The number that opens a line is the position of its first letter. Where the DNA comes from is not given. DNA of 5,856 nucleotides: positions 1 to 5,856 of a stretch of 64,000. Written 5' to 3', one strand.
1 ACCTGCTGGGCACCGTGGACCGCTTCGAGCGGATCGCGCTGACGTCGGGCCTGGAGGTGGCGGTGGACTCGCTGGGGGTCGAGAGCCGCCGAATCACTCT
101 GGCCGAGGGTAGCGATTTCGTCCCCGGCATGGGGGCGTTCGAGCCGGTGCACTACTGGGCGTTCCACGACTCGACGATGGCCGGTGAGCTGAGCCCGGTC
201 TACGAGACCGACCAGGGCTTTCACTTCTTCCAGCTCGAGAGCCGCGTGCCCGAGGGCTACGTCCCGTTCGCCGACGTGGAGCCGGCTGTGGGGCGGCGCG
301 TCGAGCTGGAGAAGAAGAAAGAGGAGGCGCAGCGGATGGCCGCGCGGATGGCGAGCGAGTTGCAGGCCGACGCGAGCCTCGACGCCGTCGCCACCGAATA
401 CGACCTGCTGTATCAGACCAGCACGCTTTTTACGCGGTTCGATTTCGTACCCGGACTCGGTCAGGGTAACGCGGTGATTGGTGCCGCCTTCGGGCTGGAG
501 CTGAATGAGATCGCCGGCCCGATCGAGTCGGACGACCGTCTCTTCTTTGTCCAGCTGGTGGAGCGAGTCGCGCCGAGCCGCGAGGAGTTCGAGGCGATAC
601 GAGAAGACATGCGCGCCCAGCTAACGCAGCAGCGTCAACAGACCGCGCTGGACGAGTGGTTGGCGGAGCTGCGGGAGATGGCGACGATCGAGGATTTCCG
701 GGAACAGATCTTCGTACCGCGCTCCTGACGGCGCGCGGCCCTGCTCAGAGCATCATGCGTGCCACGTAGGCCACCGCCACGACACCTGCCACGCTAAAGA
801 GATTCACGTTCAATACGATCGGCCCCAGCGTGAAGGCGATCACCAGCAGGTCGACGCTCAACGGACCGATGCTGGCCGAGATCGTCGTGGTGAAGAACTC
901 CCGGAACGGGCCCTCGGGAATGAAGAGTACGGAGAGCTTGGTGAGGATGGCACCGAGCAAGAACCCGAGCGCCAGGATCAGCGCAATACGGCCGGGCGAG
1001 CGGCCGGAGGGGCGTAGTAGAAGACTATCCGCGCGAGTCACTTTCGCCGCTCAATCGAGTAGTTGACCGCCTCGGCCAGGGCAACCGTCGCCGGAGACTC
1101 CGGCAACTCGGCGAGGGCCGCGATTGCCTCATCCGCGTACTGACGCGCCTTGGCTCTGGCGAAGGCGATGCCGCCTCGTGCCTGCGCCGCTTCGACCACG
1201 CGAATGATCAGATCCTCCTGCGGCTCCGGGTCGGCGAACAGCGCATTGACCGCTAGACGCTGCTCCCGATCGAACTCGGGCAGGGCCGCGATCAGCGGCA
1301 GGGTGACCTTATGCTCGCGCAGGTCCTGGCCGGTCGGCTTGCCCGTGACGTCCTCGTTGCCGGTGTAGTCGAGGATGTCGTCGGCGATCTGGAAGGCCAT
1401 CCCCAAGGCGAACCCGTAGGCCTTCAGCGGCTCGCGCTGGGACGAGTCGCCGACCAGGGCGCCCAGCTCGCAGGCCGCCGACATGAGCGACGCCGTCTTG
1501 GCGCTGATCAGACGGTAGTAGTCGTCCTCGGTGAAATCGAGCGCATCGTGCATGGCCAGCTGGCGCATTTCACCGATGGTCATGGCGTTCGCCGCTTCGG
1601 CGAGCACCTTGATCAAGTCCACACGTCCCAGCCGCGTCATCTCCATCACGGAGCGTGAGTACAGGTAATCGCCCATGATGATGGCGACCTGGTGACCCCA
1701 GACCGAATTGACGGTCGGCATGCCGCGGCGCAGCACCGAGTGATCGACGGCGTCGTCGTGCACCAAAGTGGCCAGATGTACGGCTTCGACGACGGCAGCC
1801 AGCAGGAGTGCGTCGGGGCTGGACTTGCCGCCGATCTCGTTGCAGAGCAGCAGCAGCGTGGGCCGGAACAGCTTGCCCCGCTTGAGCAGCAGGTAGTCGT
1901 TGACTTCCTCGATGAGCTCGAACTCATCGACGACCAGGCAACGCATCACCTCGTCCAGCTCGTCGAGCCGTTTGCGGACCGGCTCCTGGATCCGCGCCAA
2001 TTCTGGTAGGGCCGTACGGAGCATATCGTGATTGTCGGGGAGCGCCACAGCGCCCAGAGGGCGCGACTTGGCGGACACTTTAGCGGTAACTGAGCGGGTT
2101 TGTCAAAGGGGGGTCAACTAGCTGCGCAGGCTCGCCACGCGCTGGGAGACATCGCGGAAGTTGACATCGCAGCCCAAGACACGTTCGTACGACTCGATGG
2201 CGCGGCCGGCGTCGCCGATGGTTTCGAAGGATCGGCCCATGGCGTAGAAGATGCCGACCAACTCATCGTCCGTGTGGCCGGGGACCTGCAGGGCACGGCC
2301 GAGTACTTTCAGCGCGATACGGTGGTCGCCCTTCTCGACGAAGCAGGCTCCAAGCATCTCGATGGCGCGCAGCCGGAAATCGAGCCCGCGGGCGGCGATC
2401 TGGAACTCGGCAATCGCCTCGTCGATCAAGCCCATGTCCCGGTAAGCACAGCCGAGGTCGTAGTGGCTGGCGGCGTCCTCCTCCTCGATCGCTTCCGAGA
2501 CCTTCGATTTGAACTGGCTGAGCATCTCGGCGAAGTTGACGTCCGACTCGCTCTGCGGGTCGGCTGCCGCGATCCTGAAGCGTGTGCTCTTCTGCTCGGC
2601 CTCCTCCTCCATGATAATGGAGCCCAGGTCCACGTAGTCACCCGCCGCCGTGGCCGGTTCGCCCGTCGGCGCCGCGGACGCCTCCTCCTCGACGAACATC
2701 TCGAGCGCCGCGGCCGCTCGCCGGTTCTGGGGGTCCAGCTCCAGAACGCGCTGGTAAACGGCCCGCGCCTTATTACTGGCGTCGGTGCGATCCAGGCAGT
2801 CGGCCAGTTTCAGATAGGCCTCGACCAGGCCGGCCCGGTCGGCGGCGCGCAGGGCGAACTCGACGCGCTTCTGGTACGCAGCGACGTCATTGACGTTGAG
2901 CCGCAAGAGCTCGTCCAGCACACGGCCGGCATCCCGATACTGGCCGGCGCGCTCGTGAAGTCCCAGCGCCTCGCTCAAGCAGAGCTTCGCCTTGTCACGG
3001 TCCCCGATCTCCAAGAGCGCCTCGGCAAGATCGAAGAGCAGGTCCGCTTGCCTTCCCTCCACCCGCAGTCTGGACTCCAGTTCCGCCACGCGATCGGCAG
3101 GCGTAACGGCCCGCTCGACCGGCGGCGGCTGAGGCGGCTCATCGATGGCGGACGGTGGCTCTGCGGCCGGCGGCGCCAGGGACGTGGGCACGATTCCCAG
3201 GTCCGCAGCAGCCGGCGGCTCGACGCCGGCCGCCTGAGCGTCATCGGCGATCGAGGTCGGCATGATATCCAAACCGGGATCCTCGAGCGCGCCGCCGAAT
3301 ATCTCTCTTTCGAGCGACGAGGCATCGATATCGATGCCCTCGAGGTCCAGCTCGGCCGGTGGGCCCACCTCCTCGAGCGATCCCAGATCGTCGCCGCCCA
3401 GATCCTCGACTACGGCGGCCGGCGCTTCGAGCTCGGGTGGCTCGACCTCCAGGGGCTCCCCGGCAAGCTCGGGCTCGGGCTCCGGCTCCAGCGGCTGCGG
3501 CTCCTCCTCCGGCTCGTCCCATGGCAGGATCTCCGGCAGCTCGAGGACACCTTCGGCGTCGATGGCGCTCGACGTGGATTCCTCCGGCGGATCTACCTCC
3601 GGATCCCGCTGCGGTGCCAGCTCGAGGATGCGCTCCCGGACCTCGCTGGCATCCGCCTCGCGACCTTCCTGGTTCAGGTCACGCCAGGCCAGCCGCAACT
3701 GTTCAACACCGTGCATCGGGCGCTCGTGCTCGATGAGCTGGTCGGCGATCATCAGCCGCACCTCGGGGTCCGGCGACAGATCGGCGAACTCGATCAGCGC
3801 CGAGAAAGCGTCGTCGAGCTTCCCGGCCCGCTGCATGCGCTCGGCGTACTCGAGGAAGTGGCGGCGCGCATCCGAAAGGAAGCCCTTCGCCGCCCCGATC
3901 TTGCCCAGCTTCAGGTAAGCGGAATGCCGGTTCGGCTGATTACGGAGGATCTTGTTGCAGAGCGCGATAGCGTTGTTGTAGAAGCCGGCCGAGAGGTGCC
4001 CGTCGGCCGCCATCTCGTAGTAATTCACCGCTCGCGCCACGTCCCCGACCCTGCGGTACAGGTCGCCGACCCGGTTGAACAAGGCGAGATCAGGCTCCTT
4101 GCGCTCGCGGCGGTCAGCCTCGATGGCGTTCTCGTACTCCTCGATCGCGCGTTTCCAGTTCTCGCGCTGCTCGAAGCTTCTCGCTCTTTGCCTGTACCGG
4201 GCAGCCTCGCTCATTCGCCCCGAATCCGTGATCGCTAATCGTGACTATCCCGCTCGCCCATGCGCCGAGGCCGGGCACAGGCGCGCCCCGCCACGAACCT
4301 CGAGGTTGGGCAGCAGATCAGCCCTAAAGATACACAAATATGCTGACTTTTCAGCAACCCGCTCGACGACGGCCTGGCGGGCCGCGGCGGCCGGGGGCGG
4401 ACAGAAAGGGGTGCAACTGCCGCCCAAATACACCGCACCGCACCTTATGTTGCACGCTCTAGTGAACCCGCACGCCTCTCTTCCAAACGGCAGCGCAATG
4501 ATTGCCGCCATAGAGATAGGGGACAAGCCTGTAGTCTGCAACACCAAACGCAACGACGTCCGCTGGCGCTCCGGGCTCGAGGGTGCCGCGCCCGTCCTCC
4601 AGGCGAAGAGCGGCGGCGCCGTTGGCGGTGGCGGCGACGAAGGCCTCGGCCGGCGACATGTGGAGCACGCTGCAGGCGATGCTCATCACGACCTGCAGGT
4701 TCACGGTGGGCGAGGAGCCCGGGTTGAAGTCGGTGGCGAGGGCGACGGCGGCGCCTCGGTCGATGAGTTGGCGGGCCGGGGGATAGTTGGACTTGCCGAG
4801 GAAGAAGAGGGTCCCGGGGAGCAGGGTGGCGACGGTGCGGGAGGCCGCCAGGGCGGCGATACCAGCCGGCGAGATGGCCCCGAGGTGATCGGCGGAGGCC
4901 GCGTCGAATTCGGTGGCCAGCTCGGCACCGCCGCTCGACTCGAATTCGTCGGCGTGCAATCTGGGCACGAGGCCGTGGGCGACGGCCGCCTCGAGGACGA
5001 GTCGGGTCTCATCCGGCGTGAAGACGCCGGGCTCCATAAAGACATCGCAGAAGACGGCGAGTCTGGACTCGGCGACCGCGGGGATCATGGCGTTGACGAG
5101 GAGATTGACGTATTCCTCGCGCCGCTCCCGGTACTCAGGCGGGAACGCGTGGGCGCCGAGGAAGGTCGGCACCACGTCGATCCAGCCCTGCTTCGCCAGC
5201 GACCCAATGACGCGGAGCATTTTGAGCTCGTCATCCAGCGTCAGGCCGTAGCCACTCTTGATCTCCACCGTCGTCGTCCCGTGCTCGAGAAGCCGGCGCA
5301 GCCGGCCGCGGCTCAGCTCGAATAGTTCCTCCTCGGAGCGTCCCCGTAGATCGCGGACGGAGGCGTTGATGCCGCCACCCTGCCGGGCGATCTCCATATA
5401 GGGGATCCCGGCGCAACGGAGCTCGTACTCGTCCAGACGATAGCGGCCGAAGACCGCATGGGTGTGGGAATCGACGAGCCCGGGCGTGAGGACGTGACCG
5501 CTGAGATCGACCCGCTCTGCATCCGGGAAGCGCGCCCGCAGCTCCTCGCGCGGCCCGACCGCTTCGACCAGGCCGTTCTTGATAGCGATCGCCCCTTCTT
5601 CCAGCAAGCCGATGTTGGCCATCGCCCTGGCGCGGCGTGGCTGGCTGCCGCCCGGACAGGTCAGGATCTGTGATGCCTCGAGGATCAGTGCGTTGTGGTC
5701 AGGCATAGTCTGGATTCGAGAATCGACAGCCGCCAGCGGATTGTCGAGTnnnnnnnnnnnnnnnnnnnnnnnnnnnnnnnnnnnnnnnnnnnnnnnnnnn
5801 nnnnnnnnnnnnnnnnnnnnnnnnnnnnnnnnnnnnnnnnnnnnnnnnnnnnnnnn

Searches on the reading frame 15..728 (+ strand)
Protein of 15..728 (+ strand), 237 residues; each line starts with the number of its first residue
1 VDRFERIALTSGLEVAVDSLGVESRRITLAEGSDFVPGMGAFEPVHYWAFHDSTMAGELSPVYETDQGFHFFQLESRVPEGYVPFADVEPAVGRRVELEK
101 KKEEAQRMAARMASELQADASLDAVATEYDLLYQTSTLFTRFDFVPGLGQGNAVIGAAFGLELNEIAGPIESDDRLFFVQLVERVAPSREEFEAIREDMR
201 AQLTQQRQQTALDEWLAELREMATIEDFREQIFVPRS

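Call 7: search_protein_families(library=pfam, proteins=[window:15-728:+])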
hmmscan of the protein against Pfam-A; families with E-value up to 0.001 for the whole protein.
window:15-728:+ (237 aa): 1 family
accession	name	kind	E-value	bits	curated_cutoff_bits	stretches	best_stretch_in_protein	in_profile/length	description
PF13145.12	Rotamase_2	-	7.7e-14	53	27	1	93-197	22-121/121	PPIC-type PPIASE domain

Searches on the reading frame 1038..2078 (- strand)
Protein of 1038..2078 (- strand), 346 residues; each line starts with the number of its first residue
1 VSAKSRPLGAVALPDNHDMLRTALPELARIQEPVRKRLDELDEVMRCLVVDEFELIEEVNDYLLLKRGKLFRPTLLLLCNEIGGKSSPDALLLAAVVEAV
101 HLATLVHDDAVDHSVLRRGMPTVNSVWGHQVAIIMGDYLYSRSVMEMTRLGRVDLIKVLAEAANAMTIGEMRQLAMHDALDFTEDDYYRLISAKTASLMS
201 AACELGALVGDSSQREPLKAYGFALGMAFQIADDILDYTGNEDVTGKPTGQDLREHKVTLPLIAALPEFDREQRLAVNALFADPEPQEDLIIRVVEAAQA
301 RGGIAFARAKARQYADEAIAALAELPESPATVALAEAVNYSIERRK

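Call 7: search_protein_families(library=pfam, proteins=[window:1038-2078:-])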
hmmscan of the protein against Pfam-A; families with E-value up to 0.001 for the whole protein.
window:1038-2078:- (346 aa): 1 family
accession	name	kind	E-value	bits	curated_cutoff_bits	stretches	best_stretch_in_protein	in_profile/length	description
PF00348.22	polyprenyl_synt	-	1.1e-66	225.1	27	1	54-290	2-243/251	Polyprenyl synthetase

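Call 77: find_encoding_contigs(protein=window:1038-2078:-, flank=10000, max_places=2)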
Protein window:1038-2078:- (346 aa): 6 contigs read that carry it; 2 places shown.
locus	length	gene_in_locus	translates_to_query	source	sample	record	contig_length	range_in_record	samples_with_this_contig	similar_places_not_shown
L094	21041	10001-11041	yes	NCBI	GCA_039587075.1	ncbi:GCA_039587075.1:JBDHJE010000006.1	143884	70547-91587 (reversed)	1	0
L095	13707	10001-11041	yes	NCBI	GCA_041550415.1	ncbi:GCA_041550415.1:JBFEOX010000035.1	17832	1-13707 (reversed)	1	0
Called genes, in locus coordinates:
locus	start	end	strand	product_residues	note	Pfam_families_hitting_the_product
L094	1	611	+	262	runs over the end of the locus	PF13428:TPR_14 (faint), PF09976:TPR_21 (faint), PF13432:TPR_16 (faint), PF13371:TPR_9 (faint), PF13525:YfiO, PF13174:TPR_6 (weak), PF13424:TPR_12 (weak), PF13174:TPR_6 (weak), +2 more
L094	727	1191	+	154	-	PF03477:ATP-cone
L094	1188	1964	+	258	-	PF00902:TatC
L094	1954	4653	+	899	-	PF19838:LptD_2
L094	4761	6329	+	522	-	PF17391:Urocanase_N, PF01175:Urocanase, PF17392:Urocanase_C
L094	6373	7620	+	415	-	PF22039:HUTI_composite_bact, PF01979:Amidohydro_1, PF07969:Amidohydro_3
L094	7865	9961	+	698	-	PF00515:TPR_1 (faint), PF07719:TPR_2 (faint), PF10602:RPN7 (faint), PF13174:TPR_6 (faint), PF13176:TPR_7 (faint), PF13181:TPR_8 (faint), PF13414:TPR_11 (faint), PF13424:TPR_12 (faint), +5 more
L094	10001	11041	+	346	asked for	PF00348:polyprenyl_synt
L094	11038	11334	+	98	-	PF14209:DUF4321 (weak)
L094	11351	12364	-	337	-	PF00639:Rotamase, PF13145:Rotamase_2 (weak), PF13616:Rotamase_3, PF13145:Rotamase_2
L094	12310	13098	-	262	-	PF13623:SurA_N_2, PF13624:SurA_N_3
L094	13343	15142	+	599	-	PF00515:TPR_1 (faint), PF13176:TPR_7 (faint), PF13181:TPR_8 (faint), PF13374:TPR_10 (faint), PF13424:TPR_12 (weak), PF07719:TPR_2 (weak), PF13432:TPR_16, PF14559:TPR_19, +3 more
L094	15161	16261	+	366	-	PF01321:Creatinase_N, PF00557:Peptidase_M24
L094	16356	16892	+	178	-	PF08207:EFP_N, PF01132:EFP, PF09285:Elong-fact-P_C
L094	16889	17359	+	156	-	PF00364:Biotin_lipoyl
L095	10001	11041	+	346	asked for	PF00348:polyprenyl_synt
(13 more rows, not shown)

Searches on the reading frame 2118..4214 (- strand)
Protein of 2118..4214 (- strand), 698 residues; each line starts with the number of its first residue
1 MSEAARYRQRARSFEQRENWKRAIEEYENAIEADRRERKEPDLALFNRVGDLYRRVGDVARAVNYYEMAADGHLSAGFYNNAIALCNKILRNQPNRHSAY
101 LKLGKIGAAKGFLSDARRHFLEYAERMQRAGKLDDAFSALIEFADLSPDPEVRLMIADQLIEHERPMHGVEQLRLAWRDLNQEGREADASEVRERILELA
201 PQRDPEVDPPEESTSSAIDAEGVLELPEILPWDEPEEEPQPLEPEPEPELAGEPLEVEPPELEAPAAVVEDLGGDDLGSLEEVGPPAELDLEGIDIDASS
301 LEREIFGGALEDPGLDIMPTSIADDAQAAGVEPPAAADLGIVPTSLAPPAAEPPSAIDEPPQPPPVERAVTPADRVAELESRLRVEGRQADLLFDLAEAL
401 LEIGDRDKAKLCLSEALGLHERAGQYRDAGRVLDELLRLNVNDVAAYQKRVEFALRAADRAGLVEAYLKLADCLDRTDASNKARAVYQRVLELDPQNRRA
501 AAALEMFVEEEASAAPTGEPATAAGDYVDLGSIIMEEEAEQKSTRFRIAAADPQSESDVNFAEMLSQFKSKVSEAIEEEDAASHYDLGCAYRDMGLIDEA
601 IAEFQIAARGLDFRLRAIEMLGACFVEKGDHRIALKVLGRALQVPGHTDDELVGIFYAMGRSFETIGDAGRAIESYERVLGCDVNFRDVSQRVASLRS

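Call 7: search_protein_families(library=pfam, proteins=[window:2118-4214:-])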
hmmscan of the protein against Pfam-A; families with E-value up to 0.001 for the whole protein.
window:2118-4214:- (698 aa): 13 families
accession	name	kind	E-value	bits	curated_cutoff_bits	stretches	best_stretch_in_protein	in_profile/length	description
PF13428.12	TPR_14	-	6e-20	70.2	23.5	0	464-503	1-40/44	Tetratricopeptide repeat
PF13181.12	TPR_8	-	4.1e-19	67.5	25.7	0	465-497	2-34/34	Tetratricopeptide repeat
PF07719.23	TPR_2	-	6.6e-18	63.7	27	0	465-497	2-34/34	Tetratricopeptide repeat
PF00515.34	TPR_1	-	8.5e-16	57.5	27.8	0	465-497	2-34/34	Tetratricopeptide repeat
PF13424.12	TPR_12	-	4.4e-15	56.1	30.1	1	7-71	6-73/77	Tetratricopeptide repeat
PF13432.12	TPR_16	-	1.4e-12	48.2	32.7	0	68-124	2-58/65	Tetratricopeptide repeat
PF13174.12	TPR_6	-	5e-11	42.9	26.3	0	465-496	1-32/33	Tetratricopeptide repeat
PF13176.12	TPR_7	-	2.6e-10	40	27.9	0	49-69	5-27/36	Tetratricopeptide repeat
PF13431.12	TPR_17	-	6.3e-08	32.7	24.4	0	579-601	11-33/34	Tetratricopeptide repeat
PF14559.12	TPR_19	-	1.1e-07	32.5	25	0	463-504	24-65/68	Tetratricopeptide repeat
PF10602.15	RPN7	-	5.4e-06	26.6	29.6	0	17-77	9-70/174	26S proteasome subunit RPN7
PF13414.12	TPR_11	-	2.4e-05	24.3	26.8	0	481-497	11-27/42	TPR repeat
PF25064.1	ARM_TT21_5th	-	0.00016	22.4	27.8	0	70-135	8-72/117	TT21 fifth ARM repeats domain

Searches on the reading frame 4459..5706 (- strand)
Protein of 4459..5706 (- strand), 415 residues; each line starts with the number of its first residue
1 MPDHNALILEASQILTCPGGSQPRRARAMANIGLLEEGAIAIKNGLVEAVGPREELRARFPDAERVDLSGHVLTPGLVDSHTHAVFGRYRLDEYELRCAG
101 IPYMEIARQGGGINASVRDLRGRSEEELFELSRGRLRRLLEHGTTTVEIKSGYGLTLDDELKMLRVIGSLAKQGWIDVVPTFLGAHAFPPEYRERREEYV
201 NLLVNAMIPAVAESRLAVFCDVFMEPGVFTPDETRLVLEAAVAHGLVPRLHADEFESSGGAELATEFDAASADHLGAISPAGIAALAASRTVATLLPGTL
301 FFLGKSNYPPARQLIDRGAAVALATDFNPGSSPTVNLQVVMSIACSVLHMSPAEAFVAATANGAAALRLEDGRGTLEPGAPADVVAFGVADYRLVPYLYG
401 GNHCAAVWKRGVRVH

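Call 7: search_protein_families(library=pfam, proteins=[window:4459-5706:-])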
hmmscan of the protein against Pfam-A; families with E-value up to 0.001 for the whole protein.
window:4459-5706:- (415 aa): 3 families
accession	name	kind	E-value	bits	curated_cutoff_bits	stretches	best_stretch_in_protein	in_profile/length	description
PF07969.17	Amidohydro_3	-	8.1e-20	72.2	29.7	2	123-414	152-471/472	Amidohydrolase family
PF01979.26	Amidohydro_1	-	1.1e-17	64.8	25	1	72-387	1-318/345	Amidohydrolase family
PF22039.1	HUTI_composite_bact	-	7.6e-10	38.6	25.5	1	38-63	1-26/26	Imidazolonepropionase-like composite domain, bacteria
